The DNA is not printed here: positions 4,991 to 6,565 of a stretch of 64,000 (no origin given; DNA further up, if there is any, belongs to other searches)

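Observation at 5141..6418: ECF sigma factor fused to a PheS-like class II aminoacyl-tRNA-synthetase core domain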

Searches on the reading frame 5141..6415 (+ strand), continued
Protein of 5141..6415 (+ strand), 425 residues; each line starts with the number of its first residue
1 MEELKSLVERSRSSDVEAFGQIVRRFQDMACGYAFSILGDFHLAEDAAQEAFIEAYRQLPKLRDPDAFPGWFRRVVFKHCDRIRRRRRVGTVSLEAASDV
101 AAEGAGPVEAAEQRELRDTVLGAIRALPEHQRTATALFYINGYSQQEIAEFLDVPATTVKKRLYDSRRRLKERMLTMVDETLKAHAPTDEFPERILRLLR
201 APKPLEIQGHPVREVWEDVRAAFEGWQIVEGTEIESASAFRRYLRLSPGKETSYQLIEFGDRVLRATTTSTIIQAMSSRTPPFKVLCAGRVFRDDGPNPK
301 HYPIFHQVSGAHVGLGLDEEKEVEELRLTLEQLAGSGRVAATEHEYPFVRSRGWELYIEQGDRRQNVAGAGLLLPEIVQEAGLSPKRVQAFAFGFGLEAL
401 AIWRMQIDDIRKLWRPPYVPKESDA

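Call 33: search_protein_families(library=pfam, alignment_id=A2, max_evalue=0.0001)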
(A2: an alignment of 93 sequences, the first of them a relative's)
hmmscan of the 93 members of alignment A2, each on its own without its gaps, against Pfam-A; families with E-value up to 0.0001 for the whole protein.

A. member 1, P0130 (448 aa): 3 families
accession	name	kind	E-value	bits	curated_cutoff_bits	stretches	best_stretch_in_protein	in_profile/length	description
PF04542.20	Sigma70_r2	-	3.6e-13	49.6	24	1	22-87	1-69/71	Sigma-70 region 2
PF08281.18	Sigma70_r4_2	-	7.4e-11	42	25.7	1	118-170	2-54/54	Sigma-70, region 4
PF04545.22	Sigma70_r4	-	4e-07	29.9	24.1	1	123-172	1-50/50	Sigma-70, region 4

B. families by the number of members that match (of 93 scanned): 54 families (the first 25 are shown)
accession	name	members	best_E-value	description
PF08281.18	Sigma70_r4_2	93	6.5e-17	Sigma-70, region 4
PF04542.20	Sigma70_r2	93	3.6e-13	Sigma-70 region 2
PF04545.22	Sigma70_r4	92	1.7e-12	Sigma-70, region 4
PF07638.17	Sigma70_ECF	61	3.2e-09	ECF sigma factor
PF12796.13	Ank_2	12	2.2e-69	Ankyrin repeats (3 copies)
PF00023.36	Ank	12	2.1e-66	Ankyrin repeat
PF13637.12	Ank_4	12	9.1e-50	Ankyrin repeats (many copies)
PF13606.12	Ank_3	12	1.1e-44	Ankyrin repeat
PF13857.12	Ank_5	11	8.4e-38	Ankyrin repeats (many copies)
PF02577.19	BFN_dom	8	7.2e-36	Bifunctional nuclease domain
PF24521.3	Ank_KRIT1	8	4.5e-16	KRIT1 ankyrin-repeats domain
PF01706.21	FliG_C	3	1e-22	FliG C-terminal domain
PF00482.28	T2SSF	3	7.6e-14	Type II secretion system (T2SS), protein F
PF13649.12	Methyltransf_25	2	4e-16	Methyltransferase domain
PF01636.29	APH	2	4.1e-15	Phosphotransferase enzyme family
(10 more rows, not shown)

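Call 39: search_solved_structures(query=A3, max_evalue=0.00001, show_alignments=0)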
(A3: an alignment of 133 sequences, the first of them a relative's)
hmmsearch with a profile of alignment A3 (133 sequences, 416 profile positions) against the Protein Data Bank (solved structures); distinct sequences matched with E-value up to 0.00001: 69 (the best 60 are shown).
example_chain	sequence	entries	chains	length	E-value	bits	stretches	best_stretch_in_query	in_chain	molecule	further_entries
3pco_A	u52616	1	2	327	5.7e-43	150.5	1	175-411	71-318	Phenylalanyl-tRNA synthetase, alpha subunit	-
6oz5_A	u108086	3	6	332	6e-43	150.4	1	175-411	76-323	Phenylalanine--tRNA ligase alpha subunit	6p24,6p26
7n8y_A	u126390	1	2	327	8.3e-43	149.9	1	175-411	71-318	Phenylalanine--tRNA ligase alpha subunit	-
6p8t_C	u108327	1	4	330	8.4e-43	149.9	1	210-411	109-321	Phenylalanine--tRNA ligase alpha subunit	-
4p71_C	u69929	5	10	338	1e-38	136.4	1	186-409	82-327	Phenylalanine--tRNA ligase alpha subunit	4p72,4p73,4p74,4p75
5wuq_A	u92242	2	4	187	2.3e-38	135.3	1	4-173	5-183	ECF RNA polymerase sigma factor SigW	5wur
2rhq_A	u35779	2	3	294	2.7e-35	125.2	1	209-410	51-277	Phenylalanyl-tRNA synthetase alpha chain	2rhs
8z6g_B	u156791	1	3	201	7.2e-35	123.8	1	2-176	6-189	RNA polymerase sigma factor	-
6in7_B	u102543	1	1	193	1e-34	123.3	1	2-171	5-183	RNA polymerase sigma-H factor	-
7k98_A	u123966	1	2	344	3.2e-32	115.1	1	209-410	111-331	Phenylalanine--tRNA ligase alpha subunit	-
9drt_A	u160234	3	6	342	3.2e-32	115.1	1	209-410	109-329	Phenylalanine--tRNA ligase alpha subunit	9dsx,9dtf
9drv_A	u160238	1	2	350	3.2e-32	115.1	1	209-410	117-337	Phenylalanine--tRNA ligase alpha subunit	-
7daw_A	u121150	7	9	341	3.2e-32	115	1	209-410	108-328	Phenylalanine--tRNA ligase alpha subunit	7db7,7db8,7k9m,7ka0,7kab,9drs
1b70_A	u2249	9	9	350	2.7e-31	112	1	255-408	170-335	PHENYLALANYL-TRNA SYNTHETASE | PROTEIN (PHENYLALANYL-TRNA SYNTHETASE) | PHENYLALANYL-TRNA SYNTHETASE ALPHA CHAIN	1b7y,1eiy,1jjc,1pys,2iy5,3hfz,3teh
2akw_A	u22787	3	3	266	3e-31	111.8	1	255-408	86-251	Phenylalanyl-tRNA synthetase alpha chain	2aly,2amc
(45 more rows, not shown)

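Call 40: find_related_loci(query=A3, collection=genome_contigs, flank=6000)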
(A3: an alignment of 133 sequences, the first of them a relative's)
Query A3 (425 aa) in genome_contigs; peptide patterns used: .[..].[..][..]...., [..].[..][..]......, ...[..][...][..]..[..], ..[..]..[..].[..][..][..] (x = any residue, [..] = any of these).
600 stretches matched a pattern (row limit reached: there are more); 530 encode a relative of the query (tblastn E <= 1e-3); the best 80 are kept; 80 distinct loci.
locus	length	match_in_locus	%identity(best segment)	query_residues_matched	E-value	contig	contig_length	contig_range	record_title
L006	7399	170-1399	46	1-419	5e-111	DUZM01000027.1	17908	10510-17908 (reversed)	MAG TPA_asm: Candidatus Hydrogenedentota bacterium isolate MAG_17963_hgd_111 Ga0180437_10005213, whole genome shotgun se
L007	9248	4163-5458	41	1-419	3e-101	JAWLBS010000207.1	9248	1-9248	MAG: Phycisphaerae bacterium isolate 15dZY3.bin.115 NODE_7557_length_9248_cov_6.974533, whole genome shotgun sequence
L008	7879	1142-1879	52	1-248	2e-75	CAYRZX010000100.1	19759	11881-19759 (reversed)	MAG TPA_asm: uncultured Gemmatimonas sp. isolate binchicken_co21_402 genome assembly, contig: NODE_1455_length_19759_cov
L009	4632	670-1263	60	1-198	2e-73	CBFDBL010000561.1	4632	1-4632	MAG TPA_asm: uncultured bacterium isolate SRR26215675_binner12_Refined_65 genome assembly, contig: ERZ25073486.24628, wh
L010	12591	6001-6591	60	1-195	4e-72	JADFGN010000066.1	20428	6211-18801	MAG: Candidatus Poribacteria bacterium isolate B30T1B8 B30T1B8_NODE4345, whole genome shotgun sequence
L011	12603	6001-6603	55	1-201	8e-70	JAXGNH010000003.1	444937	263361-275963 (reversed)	MAG: Anaerolineae bacterium isolate AnMBR.bin251 bin251_3, whole genome shotgun sequence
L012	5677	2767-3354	58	4-196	6e-69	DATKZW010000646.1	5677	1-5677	MAG TPA_asm: Sumerlaeia bacterium isolate SMAG_U14255 k141_1234830, whole genome shotgun sequence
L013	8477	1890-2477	57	1-196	3e-67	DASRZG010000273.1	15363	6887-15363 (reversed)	MAG TPA_asm: Phycisphaerae bacterium isolate SMAG_U14157 k141_2198619, whole genome shotgun sequence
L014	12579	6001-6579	54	1-188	1e-63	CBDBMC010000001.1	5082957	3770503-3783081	MAG: Candidatus Poribacteria bacterium isolate ca8204a3-33b7-44e1-a19a-5b07964ae9a8 genome assembly, contig: contig_1, w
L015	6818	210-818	52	1-201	2e-62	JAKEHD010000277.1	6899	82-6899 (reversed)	MAG: Blastocatellia bacterium isolate PMV_6.28 PMV_6.28.k101_472499, whole genome shotgun sequence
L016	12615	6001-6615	52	1-203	5e-62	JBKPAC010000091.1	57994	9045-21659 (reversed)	MAG: Acidobacteriota bacterium isolate GB_HAYS_MAG_00017 GB_HAYS_000001398948, whole genome shotgun sequence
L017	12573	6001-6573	52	1-191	3e-60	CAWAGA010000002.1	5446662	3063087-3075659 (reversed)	MAG: uncultured Chloroflexia bacterium isolate MFD02416.bin.2.6 genome assembly, contig: contig_34004, whole genome shot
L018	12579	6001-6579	52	1-197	2e-59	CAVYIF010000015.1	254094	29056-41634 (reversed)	MAG: uncultured Chloroflexia bacterium isolate MFD05684.bin.2.144 genome assembly, contig: contig_57217, whole genome sh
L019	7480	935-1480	60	1-182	6e-58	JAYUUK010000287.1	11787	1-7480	MAG: Roseiflexaceae bacterium isolate GL122_UP_concoct_49 GL122_UP_concoct_49_286, whole genome shotgun sequence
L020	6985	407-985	51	1-197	6e-57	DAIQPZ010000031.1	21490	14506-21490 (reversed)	MAG TPA_asm: Anaerolineaceae bacterium isolate CTOTU25342 NODE_441_length_21490_cov_8.721250, whole genome shotgun seque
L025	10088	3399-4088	44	2-225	6e-53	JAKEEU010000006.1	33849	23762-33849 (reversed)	MAG: candidate division KSB1 bacterium isolate PMV_1_maxbin.001 PMV_1_maxbin.001.k101_25253, whole genome shotgun sequen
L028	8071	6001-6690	47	4-222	2e-51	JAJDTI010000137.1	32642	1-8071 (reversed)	MAG: Pseudomonadales bacterium isolate jk18x1bzbins.11 k141_1085396, whole genome shotgun sequence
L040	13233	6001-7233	27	3-413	2e-33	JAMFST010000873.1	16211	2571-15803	MAG: Labilithrix luteola isolate NGEE_A_bin2 k127_1182975, whole genome shotgun sequence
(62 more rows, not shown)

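Call 42: list_cluster_members(proteins=[P0001, P0002, P0012, P0015, P0043, P0113, P0116, P0111, P0027, P0102])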
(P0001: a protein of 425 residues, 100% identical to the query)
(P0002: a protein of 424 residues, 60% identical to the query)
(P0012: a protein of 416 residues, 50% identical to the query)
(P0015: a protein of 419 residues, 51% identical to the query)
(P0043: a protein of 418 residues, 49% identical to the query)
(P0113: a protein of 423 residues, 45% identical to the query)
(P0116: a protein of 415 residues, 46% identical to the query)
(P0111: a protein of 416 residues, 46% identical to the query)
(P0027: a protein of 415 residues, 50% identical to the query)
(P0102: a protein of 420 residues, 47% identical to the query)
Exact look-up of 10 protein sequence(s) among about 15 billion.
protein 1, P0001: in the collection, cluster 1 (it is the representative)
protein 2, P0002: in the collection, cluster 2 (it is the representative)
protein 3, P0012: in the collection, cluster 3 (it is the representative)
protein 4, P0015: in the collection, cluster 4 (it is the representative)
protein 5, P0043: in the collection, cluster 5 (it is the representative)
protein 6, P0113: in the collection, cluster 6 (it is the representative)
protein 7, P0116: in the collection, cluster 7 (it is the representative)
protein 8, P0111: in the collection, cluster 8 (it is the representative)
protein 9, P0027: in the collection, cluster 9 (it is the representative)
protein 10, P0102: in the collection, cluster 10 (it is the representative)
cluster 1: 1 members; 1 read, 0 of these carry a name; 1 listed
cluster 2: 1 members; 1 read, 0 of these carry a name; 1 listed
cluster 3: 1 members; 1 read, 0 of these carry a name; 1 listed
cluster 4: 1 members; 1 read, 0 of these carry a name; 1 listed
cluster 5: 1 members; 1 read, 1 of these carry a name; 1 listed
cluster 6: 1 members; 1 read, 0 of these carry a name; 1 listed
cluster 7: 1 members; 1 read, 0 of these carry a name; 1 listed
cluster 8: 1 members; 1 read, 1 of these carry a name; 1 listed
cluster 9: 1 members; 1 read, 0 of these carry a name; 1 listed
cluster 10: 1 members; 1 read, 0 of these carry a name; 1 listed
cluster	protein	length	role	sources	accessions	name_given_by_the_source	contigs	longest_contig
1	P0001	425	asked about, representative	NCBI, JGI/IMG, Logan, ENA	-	-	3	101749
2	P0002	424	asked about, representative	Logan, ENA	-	-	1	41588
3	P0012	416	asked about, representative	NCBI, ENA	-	-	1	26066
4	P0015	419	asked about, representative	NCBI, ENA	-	-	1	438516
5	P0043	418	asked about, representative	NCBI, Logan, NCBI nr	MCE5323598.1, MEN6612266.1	sigma-70 family RNA polymerase sigma factor [bacterium]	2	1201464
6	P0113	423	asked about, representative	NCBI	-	-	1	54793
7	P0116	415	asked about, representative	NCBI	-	-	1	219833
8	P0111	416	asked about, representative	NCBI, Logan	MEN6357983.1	MAG: sigma-70 family RNA polymerase sigma factor [Armatimonadota bacterium]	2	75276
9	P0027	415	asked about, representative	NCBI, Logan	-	-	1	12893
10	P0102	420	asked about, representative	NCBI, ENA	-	-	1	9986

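Call 43: find_encoding_contigs(protein=P0043, flank=5000, max_places=1)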
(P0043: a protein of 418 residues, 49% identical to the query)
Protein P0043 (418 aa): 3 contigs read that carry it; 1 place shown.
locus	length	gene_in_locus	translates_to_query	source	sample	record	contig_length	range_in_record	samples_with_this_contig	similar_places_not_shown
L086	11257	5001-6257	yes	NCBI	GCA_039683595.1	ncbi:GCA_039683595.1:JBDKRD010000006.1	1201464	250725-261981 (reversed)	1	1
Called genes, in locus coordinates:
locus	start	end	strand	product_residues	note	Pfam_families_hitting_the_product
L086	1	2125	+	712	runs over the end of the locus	PF02449:Glyco_hydro_42 (weak)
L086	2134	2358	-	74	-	-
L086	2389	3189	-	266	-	PF04951:Peptidase_M55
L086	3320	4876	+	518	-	-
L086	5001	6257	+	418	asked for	PF07638:Sigma70_ECF (weak), PF04542:Sigma70_r2, PF08281:Sigma70_r4_2, PF04545:Sigma70_r4, PF01409:tRNA-synt_2d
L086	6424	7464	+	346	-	PF01628:HrcA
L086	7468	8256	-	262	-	PF01261:AP_endonuc_2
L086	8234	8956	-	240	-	PF14907:NTP_transf_5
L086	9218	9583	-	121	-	PF04977:DivIC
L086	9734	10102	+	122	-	PF13380:CoA_binding_2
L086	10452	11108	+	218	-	PF00932:LTD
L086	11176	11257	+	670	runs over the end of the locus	-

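Call 44: find_encoding_contigs(protein=P0015, flank=5000, max_places=1)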
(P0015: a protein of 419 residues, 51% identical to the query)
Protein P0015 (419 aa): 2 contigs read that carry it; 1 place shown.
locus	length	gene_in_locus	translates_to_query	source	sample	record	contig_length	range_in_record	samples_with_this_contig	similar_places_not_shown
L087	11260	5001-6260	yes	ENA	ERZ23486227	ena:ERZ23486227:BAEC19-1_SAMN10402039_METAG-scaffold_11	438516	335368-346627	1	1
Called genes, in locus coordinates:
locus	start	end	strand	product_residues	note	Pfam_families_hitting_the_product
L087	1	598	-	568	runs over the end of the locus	PF02687:FtsX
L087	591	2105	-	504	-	PF01336:tRNA_anti-codon, PF00152:tRNA-synt_2, PF01409:tRNA-synt_2d (faint)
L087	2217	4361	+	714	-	PF01055:Glyco_hydro_31_2nd (weak), PF02065:Melibiase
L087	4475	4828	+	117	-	PF06133:Com_YlbF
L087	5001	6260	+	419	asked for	PF04542:Sigma70_r2, PF08281:Sigma70_r4_2, PF04545:Sigma70_r4, PF01409:tRNA-synt_2d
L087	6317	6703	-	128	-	PF05168:HEPN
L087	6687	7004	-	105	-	PF01909:NTP_transf_2, PF18765:Polbeta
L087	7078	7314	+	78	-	-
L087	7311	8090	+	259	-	PF01209:Ubie_methyltran (weak), PF13649:Methyltransf_25, PF13847:Methyltransf_31, PF08241:Methyltransf_11, PF08242:Methyltransf_12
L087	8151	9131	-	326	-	PF01336:tRNA_anti-codon, PF01966:HD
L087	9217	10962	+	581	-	PF00587:tRNA-synt_2b, PF04073:tRNA_edit, PF03129:HGTP_anticodon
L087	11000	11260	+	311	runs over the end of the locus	PF03279:Lip_A_acyltrans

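Call 45: find_encoding_contigs(protein=P0111, flank=5000, max_places=1)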
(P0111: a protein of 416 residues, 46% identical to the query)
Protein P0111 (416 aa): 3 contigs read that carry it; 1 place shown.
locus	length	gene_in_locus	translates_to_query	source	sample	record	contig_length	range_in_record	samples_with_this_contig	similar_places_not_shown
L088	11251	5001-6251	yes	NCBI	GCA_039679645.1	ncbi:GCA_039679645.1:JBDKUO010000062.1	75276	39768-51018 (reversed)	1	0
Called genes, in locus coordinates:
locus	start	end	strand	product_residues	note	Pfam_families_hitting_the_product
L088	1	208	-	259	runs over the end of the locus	PF01171:ATP_bind_3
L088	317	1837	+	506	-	PF00478:IMPDH, PF03060:NMO (faint), PF00571:CBS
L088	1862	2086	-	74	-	-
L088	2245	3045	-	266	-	PF04951:Peptidase_M55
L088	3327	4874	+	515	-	-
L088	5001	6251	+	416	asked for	PF04542:Sigma70_r2, PF08281:Sigma70_r4_2, PF04545:Sigma70_r4 (weak), PF01409:tRNA-synt_2d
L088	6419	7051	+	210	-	-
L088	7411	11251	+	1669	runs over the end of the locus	PF00112:Peptidase_C1, PF18560:Lectin_like, PF09136:Glucodextran_B (weak), PF17957:Big_7 (weak), PF25021:TEN_NHL (faint), PF08450:SGL (faint), PF01436:NHL (weak), PF01436:NHL, +1 more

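Call 46: find_encoding_contigs(protein=P0116, flank=5000, max_places=1)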
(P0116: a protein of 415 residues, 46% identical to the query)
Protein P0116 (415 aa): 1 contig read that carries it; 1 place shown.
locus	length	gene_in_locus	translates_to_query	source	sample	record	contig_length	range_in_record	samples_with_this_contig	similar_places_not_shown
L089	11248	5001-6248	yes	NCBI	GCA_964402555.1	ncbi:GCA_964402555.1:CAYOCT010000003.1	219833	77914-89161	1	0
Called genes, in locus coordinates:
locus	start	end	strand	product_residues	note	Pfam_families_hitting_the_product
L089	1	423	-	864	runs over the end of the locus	PF00133:tRNA-synt_1, PF09334:tRNA-synt_1g, PF08264:Anticodon_1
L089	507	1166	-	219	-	PF02163:Peptidase_M50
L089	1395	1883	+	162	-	-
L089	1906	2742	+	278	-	-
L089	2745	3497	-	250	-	PF01925:TauE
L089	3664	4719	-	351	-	PF03706:LPG_synthase_TM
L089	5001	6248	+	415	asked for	PF07638:Sigma70_ECF (faint), PF04542:Sigma70_r2, PF04545:Sigma70_r4, PF08281:Sigma70_r4_2, PF01409:tRNA-synt_2d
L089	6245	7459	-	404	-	PF00144:Beta-lactamase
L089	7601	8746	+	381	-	PF07238:PilZ (weak)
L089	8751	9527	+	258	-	-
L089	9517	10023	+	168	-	PF08334:T2SSG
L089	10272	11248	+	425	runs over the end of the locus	PF09861:Lar_N, PF21113:LarA_C (weak)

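Call 48: predict_structure(alignment_id=A3)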
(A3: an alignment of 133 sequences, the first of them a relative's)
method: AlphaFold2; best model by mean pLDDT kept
length: 425 residues; sequences in the alignment: 133
mean_pLDDT: 89.4   pTM: 0.70
mean pLDDT of the five models: 89.4, 88.2, 88.0, 87.3, 86.6
residues with pLDDT >= 90: 303; 70-90: 84; 50-70: 23; < 50: 15
segments of 3 or more residues with pLDDT < 50: 89-92, 97-103, 423-425
pLDDT, mean of each block of 10 residues (from residue 1): 90 92 93 92 88 94 96 97 75 47 62 82 89 91 90 95 93 84 73 80 97 98 98 92 81 67 92 97 98 90 96 98 98 94 95 95 96 97 98 98 96 96 56
secondary structure, 60 per line:
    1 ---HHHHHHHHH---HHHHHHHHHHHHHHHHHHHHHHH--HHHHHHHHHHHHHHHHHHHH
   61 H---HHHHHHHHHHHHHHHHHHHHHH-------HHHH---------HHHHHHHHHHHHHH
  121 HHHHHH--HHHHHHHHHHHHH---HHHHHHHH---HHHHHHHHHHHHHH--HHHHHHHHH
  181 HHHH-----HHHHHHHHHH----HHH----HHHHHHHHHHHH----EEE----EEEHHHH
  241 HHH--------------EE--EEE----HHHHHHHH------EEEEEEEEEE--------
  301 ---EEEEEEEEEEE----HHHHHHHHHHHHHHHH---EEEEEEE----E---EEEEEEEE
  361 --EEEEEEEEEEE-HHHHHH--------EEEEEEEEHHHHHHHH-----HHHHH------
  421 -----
elements in order: H4-12 H16-38 H41-61 H65-86 H94-97 H107-126 H129-141 H145-152 H156-169 H172-184 H190-199 H211-222 E227-229 E234-236 H237-243 E262-264 H269-276 E283-292 E304-314 H319-334 E338-344 E353-360 E363-373 H375-380 E389-396 H397-404 H410-414
